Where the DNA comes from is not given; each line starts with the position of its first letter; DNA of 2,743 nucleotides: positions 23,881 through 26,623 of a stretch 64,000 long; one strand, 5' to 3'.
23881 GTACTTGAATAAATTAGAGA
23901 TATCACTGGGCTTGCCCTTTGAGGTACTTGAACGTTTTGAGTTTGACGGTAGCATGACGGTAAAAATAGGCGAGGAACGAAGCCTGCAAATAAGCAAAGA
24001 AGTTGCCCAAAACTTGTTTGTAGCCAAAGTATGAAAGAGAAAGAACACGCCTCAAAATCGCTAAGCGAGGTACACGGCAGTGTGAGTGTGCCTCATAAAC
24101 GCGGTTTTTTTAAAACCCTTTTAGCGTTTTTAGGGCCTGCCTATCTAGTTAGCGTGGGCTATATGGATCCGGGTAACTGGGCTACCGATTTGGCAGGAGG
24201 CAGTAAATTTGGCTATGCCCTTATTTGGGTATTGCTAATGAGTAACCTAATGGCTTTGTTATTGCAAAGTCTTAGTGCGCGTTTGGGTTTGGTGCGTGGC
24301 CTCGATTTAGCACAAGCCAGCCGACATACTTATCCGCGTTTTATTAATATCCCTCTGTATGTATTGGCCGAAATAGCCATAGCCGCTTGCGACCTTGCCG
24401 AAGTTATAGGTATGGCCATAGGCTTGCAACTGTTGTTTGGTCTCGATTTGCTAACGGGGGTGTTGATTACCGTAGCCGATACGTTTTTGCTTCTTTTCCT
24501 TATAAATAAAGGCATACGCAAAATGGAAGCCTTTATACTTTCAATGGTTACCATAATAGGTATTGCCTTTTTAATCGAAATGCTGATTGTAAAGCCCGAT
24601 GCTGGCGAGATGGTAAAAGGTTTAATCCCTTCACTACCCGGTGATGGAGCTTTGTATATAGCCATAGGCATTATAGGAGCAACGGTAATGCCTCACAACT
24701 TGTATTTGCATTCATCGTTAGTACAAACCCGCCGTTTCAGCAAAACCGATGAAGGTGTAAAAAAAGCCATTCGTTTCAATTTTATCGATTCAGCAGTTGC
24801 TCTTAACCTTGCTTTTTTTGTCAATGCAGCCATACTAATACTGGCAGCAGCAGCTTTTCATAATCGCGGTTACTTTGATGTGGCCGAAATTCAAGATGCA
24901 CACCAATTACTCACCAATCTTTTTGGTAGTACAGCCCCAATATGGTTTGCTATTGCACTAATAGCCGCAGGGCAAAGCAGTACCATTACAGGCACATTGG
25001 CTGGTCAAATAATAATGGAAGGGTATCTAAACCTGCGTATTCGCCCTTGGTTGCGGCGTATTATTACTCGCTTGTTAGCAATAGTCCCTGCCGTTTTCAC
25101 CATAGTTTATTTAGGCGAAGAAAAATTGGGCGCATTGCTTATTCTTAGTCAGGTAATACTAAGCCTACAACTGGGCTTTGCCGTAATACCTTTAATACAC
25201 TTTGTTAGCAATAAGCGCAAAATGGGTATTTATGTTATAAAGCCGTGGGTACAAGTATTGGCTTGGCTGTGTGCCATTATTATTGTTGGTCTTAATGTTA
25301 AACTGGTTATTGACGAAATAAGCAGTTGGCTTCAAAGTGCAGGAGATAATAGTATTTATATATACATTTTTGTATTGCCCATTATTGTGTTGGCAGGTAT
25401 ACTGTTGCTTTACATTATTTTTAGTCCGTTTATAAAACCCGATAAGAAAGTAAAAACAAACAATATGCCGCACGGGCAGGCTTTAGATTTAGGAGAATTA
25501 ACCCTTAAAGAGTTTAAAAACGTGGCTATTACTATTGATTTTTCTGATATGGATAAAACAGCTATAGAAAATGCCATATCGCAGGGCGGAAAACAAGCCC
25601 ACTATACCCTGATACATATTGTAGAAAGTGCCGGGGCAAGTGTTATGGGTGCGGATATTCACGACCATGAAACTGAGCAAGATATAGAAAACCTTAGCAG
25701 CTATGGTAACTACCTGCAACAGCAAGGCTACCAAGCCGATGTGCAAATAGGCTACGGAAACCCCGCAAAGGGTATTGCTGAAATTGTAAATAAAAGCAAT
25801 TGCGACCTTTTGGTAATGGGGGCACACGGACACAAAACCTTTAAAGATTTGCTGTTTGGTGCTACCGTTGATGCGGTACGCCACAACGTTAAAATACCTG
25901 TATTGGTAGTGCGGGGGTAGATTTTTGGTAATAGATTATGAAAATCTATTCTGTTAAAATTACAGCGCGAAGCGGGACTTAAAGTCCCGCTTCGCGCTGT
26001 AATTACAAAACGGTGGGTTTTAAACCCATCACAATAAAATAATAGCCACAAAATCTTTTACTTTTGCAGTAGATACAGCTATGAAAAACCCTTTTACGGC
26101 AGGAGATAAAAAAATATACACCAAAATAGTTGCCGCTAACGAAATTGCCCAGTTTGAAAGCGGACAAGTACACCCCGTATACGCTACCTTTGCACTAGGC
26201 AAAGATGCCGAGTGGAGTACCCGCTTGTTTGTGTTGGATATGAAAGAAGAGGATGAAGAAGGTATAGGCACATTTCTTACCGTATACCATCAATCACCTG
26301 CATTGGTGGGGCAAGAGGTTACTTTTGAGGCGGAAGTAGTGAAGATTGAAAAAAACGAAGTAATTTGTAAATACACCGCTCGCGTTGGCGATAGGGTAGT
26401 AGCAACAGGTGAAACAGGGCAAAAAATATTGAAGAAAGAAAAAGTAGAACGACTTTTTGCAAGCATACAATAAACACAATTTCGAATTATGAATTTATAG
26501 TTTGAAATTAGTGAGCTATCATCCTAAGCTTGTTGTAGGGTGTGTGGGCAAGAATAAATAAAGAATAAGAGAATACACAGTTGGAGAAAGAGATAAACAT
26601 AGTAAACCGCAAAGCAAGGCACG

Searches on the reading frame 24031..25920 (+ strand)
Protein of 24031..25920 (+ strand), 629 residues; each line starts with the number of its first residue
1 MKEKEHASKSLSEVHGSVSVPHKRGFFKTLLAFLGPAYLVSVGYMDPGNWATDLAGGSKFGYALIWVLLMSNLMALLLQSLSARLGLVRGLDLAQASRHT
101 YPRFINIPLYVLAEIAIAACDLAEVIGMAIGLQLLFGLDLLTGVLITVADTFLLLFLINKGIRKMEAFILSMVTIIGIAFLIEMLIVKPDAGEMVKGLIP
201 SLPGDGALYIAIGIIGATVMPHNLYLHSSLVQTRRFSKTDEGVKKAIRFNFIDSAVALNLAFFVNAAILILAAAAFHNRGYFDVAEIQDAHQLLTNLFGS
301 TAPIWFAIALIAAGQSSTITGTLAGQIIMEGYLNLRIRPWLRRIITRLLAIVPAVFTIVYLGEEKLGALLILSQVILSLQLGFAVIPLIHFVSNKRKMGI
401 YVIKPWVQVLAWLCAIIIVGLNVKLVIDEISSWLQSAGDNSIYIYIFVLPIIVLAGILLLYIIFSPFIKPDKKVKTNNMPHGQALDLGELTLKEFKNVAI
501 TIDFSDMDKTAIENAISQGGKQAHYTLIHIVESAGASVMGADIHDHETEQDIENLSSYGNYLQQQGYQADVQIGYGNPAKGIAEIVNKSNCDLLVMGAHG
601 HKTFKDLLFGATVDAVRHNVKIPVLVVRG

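Call 13: search_protein_families(library=pfam, proteins=[window:24031-25920:+])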
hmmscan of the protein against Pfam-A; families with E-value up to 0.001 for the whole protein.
window:24031-25920:+ (629 aa): 2 families
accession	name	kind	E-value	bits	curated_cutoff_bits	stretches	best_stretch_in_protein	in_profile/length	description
PF01566.24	Nramp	-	7.3e-132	440.2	29.8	1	50-404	1-356/357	Natural resistance-associated macrophage protein-like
PF00582.32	Usp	-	8.3e-23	81.9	24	1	495-628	2-141/141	Universal stress protein family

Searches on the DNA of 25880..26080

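Call 21: search_rna_families(source=window, start=25880, end=26080, threshold=evalue, max_evalue=10)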
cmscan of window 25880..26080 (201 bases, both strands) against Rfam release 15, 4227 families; matches with E-value up to 10: 55.
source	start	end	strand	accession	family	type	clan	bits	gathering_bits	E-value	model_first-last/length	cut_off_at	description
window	25925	26051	-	RF01479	rli48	Gene; sRNA;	-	31.6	100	0.00023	1-149/149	no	Listeria sRNA rli48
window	25960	26002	-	RF04120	MIR5998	Gene; miRNA;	-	28.4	180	0.00015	1-173/173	no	MIR5998 microRNA precursor family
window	25960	26002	+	RF04120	MIR5998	Gene; miRNA;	-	28.4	180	0.00015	1-173/173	no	MIR5998 microRNA precursor family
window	25953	26009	-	RF04003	mir-4841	Gene; miRNA;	-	27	100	0.0015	1-86/86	no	mir-4841 microRNA precursor family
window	25961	26003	+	RF00367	mir-BHRF1-3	Gene; miRNA;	-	26.1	80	0.00077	1-65/65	no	mir-BHRF1-3 microRNA precursor family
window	25920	26011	+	RF01606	plasmodium_snoR31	Gene; snRNA; snoRNA; HACA-box;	-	24.2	60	0.21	1-145/145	no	small nucleolar RNA snoR31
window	25889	26001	+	RF04342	Plastid-psbA-1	Cis-reg;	CL00153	24.2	54.3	0.29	1-114/114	no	Plastid-psbA-1 3UTR RNA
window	25880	26002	+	RF01402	STnc150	Gene; sRNA;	-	23.5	60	0.0022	66-267/267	5'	STnc150 Hfq binding RNA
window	25954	26007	-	RF04174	MIR4208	Gene; miRNA;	-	23.4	140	0.13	1-191/191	no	MIR4208 microRNA precursor family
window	25929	26005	+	RF01065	23S-methyl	Cis-reg;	-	22.6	50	0.12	1-102/102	no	23S methyl RNA motif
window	25958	26005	+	RF03224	MIR9560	Gene; miRNA;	-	22.5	74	0.023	1-96/96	no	MIR9560 microRNA precursor family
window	25964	25998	+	RF01895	mir-193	Gene; miRNA;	-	22.3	55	0.0061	1-76/76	no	mir-193 microRNA precursor family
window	25956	26006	-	RF03858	mir-1991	Gene; miRNA;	-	22.2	66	0.04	1-66/66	no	mir-1991 microRNA precursor family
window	25954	26009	-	RF00053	mir-7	Gene; miRNA;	-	22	51.8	0.019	1-91/91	no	mir-7 microRNA precursor family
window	25947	26030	-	RF01663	ceN93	Gene; sRNA;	-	21.8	60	0.075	1-131/131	no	Caenorhabditis sRNA ceN93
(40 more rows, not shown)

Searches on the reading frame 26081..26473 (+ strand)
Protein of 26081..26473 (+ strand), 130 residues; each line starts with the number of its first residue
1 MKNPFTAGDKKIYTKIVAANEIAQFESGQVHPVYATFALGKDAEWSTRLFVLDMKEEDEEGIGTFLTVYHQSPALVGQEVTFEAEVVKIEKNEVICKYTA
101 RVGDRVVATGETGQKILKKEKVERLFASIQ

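Call 13: search_protein_families(library=pfam, proteins=[window:26081-26473:+])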
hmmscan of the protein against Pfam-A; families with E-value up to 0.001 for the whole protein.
window:26081-26473:+ (130 aa): 1 family
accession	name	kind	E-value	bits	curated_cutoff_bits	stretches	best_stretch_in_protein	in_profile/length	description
PF22636.2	FlK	-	9.4e-26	90.4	27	1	17-120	1-103/103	Fluoroacetyl-CoA-specific thioesterase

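Call 50: find_homologous_proteins(query=window:26081-26473:+, max_evalue=1e-20)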
Query window:26081-26473:+ (130 aa): 1461 proteins with E <= 1e-20 among 1482 candidates; the best 120 are listed.
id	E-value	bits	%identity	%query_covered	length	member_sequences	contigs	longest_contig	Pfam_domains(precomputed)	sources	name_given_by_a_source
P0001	7.4e-78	276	99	100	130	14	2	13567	PF22636.3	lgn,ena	-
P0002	8.1e-70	250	90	100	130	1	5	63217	PF22636.3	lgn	-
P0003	4.0e-68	245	86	100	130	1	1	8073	PF22636.3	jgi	jgi:fluoroacetyl-CoA thioesterase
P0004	9.5e-68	244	86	100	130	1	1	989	PF22636.3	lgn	-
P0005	5.1e-67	241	86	100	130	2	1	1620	PF22636.3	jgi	jgi:fluoroacetyl-CoA thioesterase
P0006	3.4e-66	239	81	99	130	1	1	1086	PF22636.3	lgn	-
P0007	9.6e-66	237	83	100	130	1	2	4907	PF22636.3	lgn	-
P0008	5.9e-65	235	82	100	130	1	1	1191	PF22636.3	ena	-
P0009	6.1e-65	234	82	100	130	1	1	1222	PF22636.3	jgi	-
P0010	6.2e-65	234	82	100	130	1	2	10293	PF22636.3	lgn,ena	-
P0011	9.7e-65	234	85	100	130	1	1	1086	PF22636.3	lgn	-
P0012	2.1e-64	233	82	100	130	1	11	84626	PF22636.3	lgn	-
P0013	2.4e-64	233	82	100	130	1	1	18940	PF22636.3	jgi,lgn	jgi:predicted thioesterase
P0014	3.9e-64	232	81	100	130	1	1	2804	PF22636.3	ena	-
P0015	6.6e-64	231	81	99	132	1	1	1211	PF22636.3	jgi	jgi:fluoroacetyl-CoA thioesterase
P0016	3.0e-63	229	82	99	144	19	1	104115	PF22636.3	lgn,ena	-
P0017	3.0e-63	229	81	99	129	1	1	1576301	PF22636.3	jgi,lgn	jgi:predicted thioesterase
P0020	1.5e-62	227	80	99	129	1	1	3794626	PF22636.3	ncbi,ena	-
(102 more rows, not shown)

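Call 51: find_encoding_contigs(protein=P0002, flank=10000, max_places=1)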
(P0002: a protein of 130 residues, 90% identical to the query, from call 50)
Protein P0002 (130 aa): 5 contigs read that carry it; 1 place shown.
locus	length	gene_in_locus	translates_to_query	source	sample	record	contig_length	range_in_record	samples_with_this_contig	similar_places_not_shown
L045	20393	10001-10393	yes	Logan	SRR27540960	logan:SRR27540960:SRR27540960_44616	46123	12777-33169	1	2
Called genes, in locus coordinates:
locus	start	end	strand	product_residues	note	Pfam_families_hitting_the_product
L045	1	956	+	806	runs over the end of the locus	PF28559:TPR_SusR (faint), PF17874:TPR_MalT (weak), PF13424:TPR_12, PF00515:TPR_1 (weak), PF13424:TPR_12 (weak), PF17874:TPR_MalT (weak), PF00512:HisKA, PF02518:HATPase_c, +7 more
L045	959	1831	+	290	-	PF00072:Response_reg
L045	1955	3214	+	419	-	PF00072:Response_reg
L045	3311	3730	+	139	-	PF00072:Response_reg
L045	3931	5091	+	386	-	PF03372:Exo_endo_phos, PF19580:Exo_endo_phos_3 (weak), PF18962:Por_Secre_tail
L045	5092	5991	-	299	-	PF00924:MS_channel_2nd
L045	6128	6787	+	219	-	PF01325:Fe_dep_repress, PF02742:Fe_dep_repr_C, PF04023:FeoA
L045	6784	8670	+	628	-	PF01566:Nramp, PF00582:Usp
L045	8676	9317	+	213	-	-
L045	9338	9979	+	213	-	-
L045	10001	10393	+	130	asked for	PF22636:FlK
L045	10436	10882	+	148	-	PF01668:SmpB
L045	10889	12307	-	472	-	PF19412:DUF5982, PF01103:Omp85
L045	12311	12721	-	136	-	PF11396:PepSY_like (faint)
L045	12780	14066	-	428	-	PF00512:HisKA, PF02518:HATPase_c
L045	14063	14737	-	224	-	PF00072:Response_reg, PF00486:Trans_reg_C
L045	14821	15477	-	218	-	PF01135:PCMT, PF13847:Methyltransf_31 (weak)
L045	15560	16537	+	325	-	PF01408:GFO_IDH_MocA, PF22725:GFO_IDH_MocA_C3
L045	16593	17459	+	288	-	-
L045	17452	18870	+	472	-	PF13727:CoA_binding_3, PF02397:Bac_transf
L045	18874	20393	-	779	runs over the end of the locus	-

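Call 52: find_encoding_contigs(protein=P0012, flank=10000, max_places=1)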
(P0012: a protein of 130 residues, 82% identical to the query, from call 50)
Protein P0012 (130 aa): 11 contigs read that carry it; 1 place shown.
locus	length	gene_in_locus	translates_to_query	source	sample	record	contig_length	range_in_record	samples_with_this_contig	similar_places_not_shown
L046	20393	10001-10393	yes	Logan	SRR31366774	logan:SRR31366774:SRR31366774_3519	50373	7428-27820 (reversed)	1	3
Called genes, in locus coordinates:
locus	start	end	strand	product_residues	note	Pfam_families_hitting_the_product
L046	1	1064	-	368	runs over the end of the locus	PF07610:DUF1573, PF22544:HYDIN_VesB_CFA65-like_Ig, PF07610:DUF1573, PF22544:HYDIN_VesB_CFA65-like_Ig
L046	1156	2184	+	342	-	PF05496:RuvB_N, PF00004:AAA, PF07728:AAA_5 (faint), PF17864:AAA_lid_4, PF05491:WHD_RuvB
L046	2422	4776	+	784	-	PF00912:Transgly, PF00905:Transpeptidase, PF06832:BiPBP_C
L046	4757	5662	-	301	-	PF00924:MS_channel_2nd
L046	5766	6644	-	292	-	PF28045:HAEPLYID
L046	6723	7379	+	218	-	PF01325:Fe_dep_repress, PF02742:Fe_dep_repr_C, PF04023:FeoA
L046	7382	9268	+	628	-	PF01566:Nramp, PF00582:Usp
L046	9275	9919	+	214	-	-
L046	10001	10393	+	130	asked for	PF22636:FlK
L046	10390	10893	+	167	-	PF01668:SmpB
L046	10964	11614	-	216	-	PF01135:PCMT, PF13847:Methyltransf_31 (weak)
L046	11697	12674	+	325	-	PF01408:GFO_IDH_MocA, PF22725:GFO_IDH_MocA_C3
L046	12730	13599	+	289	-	-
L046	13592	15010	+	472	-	PF13727:CoA_binding_3, PF02397:Bac_transf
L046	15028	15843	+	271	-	-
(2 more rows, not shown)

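Call 53: find_encoding_contigs(protein=P0017, flank=10000, max_places=1)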
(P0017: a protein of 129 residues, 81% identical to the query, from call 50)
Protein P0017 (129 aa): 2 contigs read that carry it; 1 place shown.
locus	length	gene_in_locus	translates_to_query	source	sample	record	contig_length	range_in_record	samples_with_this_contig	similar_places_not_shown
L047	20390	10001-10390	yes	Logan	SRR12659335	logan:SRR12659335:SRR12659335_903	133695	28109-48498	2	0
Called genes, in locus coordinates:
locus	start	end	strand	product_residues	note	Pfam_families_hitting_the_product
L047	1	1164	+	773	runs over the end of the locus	PF13181:TPR_8 (faint), PF07719:TPR_2 (faint), PF00515:TPR_1 (weak), PF13424:TPR_12, PF13424:TPR_12, PF17874:TPR_MalT, PF00512:HisKA (weak), PF02518:HATPase_c, +3 more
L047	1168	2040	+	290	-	PF00072:Response_reg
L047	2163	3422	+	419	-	PF00072:Response_reg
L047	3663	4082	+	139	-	PF00072:Response_reg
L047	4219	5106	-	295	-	PF00924:MS_channel_2nd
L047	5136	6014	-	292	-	PF28045:HAEPLYID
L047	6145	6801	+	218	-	PF01325:Fe_dep_repress, PF02742:Fe_dep_repr_C, PF04023:FeoA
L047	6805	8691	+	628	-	PF01566:Nramp, PF00582:Usp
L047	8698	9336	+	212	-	-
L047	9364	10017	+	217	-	-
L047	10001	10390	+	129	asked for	PF22636:FlK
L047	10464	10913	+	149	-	PF01668:SmpB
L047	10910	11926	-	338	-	-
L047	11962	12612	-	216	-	PF01135:PCMT, PF13847:Methyltransf_31 (weak), PF13649:Methyltransf_25 (faint)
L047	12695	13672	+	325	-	PF01408:GFO_IDH_MocA, PF22660:RS_preATP-grasp-like (weak), PF22725:GFO_IDH_MocA_C3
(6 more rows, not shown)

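Call 54: find_encoding_contigs(protein=P0020, flank=10000, max_places=1)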
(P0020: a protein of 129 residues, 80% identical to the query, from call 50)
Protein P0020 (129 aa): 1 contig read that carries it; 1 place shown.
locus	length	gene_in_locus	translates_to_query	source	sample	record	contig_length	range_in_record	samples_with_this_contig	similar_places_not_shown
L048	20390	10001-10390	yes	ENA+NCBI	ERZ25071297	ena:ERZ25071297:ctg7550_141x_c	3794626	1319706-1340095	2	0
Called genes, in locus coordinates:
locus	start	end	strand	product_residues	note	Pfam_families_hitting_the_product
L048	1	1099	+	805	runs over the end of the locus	PF28559:TPR_SusR (faint), PF17874:TPR_MalT (weak), PF00515:TPR_1 (weak), PF13424:TPR_12, PF13424:TPR_12, PF17874:TPR_MalT, PF00512:HisKA (weak), PF02518:HATPase_c, +6 more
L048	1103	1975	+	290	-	PF00072:Response_reg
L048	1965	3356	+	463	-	PF00072:Response_reg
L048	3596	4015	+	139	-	PF00072:Response_reg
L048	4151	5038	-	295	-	PF00924:MS_channel_2nd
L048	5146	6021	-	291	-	PF28045:HAEPLYID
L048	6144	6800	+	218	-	PF01325:Fe_dep_repress, PF02742:Fe_dep_repr_C, PF04023:FeoA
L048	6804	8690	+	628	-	PF01566:Nramp, PF00582:Usp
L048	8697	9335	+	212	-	-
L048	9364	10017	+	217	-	-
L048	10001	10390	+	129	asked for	PF22636:FlK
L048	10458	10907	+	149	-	PF01668:SmpB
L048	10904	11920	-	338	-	-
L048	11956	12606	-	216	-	PF01135:PCMT, PF13847:Methyltransf_31 (weak), PF13649:Methyltransf_25 (faint)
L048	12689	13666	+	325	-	PF01408:GFO_IDH_MocA, PF22725:GFO_IDH_MocA_C3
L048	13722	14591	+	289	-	-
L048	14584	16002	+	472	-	PF13727:CoA_binding_3, PF02397:Bac_transf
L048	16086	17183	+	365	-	PF07719:TPR_2 (faint), PF12895:ANAPC3 (faint), PF13181:TPR_8 (faint), PF17004:SRP_TPR_like (weak), PF00515:TPR_1 (faint), PF13428:TPR_14 (faint), PF13414:TPR_11 (weak), PF14559:TPR_19, +2 more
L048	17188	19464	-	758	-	-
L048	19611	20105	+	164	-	PF12867:DinB_2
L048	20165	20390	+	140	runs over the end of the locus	PF08327:AHSA1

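Call 58: find_encoding_contigs(protein=P0016, flank=10000, max_places=2)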
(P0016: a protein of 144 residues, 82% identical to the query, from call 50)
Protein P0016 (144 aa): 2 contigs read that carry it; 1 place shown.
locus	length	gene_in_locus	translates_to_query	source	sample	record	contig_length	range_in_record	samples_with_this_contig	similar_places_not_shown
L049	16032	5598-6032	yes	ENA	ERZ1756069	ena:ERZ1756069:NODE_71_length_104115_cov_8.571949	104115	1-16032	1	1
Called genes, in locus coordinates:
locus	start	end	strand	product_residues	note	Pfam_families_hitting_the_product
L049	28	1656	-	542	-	PF00171:Aldedh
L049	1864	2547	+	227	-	-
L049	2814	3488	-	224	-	PF00849:PseudoU_synth_2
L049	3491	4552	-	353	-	PF18962:Por_Secre_tail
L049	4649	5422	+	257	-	PF02592:Vut_1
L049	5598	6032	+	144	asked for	PF22636:FlK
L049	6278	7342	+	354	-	PF04055:Radical_SAM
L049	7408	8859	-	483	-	PF18990:DUF5723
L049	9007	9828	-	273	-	PF02548:Pantoate_transf, PF13714:PEP_mutase (weak)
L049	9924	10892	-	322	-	PF01134:GIDA (faint), PF01946:Thi4 (faint), PF07992:Pyr_redox_2, PF13738:Pyr_redox_3, PF00070:Pyr_redox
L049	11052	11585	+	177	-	-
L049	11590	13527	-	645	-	PF15902:Sortilin-Vps10 (faint), PF18962:Por_Secre_tail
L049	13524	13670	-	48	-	-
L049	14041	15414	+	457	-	PF14082:SduA_C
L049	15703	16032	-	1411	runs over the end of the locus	PF00929:RNase_T, PF02811:PHP, PF07733:DNA_pol3_alpha, PF17657:DNA_pol3_finger, PF14579:HHH_6, PF01336:tRNA_anti-codon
